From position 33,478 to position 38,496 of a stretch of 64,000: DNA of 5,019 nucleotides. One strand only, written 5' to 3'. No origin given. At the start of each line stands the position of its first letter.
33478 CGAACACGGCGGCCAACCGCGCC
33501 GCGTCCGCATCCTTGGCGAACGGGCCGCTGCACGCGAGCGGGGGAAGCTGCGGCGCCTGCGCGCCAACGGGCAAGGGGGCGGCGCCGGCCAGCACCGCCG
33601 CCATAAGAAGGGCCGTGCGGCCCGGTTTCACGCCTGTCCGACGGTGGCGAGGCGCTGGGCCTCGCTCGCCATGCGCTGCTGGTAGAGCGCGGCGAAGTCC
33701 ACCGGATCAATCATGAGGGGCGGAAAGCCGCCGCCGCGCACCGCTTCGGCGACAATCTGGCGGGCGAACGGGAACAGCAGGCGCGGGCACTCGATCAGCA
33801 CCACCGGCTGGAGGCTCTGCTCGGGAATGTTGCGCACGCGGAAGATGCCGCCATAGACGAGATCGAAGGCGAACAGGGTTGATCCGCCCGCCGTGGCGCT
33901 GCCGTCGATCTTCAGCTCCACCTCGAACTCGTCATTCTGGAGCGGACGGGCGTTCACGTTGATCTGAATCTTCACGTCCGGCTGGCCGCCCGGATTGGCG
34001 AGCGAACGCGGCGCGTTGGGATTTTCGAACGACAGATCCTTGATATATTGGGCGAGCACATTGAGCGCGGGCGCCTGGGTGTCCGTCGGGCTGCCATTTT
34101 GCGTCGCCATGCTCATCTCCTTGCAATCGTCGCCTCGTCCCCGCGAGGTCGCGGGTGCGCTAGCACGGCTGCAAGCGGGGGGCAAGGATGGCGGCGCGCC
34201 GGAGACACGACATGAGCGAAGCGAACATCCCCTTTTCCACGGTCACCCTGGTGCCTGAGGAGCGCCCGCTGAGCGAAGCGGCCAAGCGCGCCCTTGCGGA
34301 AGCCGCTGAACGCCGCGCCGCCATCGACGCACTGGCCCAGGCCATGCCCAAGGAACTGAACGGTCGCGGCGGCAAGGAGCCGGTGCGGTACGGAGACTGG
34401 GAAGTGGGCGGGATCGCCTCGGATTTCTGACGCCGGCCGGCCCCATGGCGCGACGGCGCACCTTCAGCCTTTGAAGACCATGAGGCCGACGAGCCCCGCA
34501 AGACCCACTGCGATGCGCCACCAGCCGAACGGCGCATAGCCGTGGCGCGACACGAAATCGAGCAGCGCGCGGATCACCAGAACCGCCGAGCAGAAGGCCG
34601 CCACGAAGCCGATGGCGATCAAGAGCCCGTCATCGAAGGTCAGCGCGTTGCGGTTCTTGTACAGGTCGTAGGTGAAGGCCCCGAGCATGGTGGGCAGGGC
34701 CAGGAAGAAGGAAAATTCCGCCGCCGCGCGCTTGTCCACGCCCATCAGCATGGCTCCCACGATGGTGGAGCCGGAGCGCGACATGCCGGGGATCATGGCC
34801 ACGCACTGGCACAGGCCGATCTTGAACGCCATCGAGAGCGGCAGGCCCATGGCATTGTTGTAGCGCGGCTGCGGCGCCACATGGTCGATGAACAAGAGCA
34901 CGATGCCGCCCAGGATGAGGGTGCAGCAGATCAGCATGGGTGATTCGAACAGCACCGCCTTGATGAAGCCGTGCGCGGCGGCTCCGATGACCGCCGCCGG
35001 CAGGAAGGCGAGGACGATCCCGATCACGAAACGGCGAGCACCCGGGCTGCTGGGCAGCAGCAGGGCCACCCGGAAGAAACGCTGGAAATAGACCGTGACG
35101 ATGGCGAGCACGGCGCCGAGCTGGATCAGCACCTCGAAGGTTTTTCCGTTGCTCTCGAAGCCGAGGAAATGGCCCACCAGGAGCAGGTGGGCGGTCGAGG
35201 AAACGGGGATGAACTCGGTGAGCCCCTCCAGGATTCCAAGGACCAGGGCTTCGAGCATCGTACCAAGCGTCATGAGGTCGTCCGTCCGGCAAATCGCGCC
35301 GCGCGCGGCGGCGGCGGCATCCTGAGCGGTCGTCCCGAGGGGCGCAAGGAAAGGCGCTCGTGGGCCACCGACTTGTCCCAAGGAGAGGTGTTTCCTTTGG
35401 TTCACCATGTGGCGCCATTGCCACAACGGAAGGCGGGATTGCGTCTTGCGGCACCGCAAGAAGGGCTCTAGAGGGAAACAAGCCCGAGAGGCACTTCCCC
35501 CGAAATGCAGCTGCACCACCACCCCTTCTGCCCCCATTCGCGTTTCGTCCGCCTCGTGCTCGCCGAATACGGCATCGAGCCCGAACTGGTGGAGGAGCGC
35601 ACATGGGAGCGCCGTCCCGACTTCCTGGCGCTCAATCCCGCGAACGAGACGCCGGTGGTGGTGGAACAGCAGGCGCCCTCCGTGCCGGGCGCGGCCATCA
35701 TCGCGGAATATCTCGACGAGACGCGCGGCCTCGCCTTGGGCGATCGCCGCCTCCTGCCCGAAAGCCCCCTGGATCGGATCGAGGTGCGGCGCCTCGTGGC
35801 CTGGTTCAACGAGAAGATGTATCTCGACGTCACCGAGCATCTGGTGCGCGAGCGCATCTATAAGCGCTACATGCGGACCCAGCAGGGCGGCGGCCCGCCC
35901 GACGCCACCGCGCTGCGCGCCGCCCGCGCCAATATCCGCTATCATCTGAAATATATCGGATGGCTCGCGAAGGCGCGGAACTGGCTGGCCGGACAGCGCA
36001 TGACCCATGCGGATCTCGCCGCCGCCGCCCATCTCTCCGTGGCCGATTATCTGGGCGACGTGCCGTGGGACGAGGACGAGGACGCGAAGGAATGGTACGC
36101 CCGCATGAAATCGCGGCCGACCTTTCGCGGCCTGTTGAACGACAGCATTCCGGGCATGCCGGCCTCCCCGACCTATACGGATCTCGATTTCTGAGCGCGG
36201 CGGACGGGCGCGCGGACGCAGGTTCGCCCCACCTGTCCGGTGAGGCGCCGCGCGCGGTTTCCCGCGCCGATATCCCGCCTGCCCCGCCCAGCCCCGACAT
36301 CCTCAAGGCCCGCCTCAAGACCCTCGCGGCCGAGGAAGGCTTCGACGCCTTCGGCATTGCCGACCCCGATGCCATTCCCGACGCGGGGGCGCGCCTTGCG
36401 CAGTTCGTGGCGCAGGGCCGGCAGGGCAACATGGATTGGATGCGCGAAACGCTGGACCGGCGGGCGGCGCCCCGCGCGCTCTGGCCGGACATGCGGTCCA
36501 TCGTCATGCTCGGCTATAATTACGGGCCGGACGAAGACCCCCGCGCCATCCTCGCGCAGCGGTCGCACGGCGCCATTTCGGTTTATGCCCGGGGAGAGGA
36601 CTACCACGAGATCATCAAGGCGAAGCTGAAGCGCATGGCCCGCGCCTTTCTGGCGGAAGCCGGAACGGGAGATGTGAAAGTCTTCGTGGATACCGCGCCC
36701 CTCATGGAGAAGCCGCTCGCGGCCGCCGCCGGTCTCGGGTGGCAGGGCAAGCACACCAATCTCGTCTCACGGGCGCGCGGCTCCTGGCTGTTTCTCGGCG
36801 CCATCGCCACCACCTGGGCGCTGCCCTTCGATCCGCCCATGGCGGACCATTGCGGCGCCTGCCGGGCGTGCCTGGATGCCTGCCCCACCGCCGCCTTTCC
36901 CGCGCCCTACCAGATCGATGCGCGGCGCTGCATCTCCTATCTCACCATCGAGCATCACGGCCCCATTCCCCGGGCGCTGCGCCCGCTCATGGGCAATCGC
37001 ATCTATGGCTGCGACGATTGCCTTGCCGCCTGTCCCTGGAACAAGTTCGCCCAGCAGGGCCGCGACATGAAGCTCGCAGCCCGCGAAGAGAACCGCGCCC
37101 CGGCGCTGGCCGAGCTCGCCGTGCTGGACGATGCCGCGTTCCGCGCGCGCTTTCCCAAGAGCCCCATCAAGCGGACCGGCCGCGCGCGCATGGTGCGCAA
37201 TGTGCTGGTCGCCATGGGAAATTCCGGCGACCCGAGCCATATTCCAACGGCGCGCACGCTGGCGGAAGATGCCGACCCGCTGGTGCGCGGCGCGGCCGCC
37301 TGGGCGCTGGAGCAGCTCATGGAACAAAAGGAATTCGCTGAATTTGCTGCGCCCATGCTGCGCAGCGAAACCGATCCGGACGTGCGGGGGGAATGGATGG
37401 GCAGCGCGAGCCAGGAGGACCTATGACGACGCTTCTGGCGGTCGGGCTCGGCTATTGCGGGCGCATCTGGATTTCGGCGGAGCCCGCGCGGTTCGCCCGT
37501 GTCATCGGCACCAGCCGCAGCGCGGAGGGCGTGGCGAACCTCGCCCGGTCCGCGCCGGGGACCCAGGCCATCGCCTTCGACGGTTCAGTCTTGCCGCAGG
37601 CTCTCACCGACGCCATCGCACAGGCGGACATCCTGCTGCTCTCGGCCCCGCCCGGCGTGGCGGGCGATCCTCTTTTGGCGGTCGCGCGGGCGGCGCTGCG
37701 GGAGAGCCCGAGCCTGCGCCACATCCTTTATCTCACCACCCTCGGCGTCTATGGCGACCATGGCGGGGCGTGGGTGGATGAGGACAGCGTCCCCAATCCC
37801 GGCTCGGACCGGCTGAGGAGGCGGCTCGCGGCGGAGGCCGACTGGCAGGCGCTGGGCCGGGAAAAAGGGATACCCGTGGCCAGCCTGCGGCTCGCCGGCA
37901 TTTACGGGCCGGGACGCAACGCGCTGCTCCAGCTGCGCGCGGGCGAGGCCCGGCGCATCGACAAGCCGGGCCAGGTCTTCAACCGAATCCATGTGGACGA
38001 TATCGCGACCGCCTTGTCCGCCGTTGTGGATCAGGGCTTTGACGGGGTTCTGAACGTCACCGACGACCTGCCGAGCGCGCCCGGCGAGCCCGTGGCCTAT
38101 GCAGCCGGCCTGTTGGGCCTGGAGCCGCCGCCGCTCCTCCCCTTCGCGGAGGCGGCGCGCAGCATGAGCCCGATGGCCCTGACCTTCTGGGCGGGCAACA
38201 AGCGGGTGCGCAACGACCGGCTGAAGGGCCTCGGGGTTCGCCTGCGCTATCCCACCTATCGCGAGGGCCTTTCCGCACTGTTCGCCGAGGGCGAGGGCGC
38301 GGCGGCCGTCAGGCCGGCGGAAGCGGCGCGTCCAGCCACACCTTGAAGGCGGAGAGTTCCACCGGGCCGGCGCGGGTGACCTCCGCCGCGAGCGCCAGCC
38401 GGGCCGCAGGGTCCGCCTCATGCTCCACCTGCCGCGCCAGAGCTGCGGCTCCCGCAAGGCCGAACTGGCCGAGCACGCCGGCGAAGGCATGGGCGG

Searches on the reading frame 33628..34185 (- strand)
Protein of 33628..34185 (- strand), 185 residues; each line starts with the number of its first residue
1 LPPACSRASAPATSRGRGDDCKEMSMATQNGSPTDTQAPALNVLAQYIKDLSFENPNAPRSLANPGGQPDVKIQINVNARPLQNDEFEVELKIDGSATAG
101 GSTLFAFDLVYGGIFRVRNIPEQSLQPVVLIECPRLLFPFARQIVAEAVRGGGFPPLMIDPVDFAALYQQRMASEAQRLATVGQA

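Call 43: search_protein_families(library=pfam, proteins=[window:33628-34185:-])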
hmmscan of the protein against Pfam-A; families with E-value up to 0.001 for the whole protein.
window:33628-34185:- (185 aa): 1 family
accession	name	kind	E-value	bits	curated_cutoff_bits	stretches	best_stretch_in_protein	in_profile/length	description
PF02556.19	SecB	-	1.3e-53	181.2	26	1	36-174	3-140/141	Preprotein translocase subunit SecB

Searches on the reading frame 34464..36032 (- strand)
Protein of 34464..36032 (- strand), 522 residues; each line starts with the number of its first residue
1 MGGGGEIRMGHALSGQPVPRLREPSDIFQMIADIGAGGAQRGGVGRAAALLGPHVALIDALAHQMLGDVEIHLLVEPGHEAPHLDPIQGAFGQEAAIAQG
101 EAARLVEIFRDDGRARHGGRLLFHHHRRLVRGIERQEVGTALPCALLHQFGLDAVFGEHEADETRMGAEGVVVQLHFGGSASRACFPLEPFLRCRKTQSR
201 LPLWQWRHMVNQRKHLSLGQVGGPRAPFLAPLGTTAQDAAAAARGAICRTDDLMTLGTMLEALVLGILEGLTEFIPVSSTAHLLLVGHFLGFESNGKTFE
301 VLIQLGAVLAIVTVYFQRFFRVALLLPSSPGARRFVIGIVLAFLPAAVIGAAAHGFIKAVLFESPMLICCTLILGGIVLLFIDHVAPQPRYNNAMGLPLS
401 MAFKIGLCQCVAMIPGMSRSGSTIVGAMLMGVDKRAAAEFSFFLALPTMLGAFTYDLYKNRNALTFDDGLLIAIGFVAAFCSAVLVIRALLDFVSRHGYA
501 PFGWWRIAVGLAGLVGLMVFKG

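Call 43: search_protein_families(library=pfam, proteins=[window:34464-36032:-])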
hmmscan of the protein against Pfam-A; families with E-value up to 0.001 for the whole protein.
window:34464-36032:- (522 aa): 1 family
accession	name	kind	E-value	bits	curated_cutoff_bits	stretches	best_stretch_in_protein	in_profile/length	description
PF02673.24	BacA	-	3.8e-76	256.6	33.4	1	262-511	1-256/257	Bacitracin resistance protein BacA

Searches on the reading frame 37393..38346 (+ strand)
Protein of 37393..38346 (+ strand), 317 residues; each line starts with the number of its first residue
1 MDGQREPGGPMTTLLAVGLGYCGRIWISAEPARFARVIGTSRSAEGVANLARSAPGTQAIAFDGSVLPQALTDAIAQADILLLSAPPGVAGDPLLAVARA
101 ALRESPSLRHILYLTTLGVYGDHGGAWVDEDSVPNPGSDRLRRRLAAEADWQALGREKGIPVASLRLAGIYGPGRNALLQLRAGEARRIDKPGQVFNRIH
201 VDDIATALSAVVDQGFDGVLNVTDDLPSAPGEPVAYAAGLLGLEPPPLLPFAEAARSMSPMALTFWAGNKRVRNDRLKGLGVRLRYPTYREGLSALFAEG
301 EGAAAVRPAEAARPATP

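Call 8: search_protein_families(library=pfam, proteins=[window:37393-38346:+])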
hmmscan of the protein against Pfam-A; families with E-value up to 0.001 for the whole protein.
window:37393-38346:+ (317 aa): 1 family
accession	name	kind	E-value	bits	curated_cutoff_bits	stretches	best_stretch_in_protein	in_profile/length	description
PF01370.27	Epimerase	-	4.9e-06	26.6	20.9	1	99-215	100-228/240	NAD dependent epimerase/dehydratase family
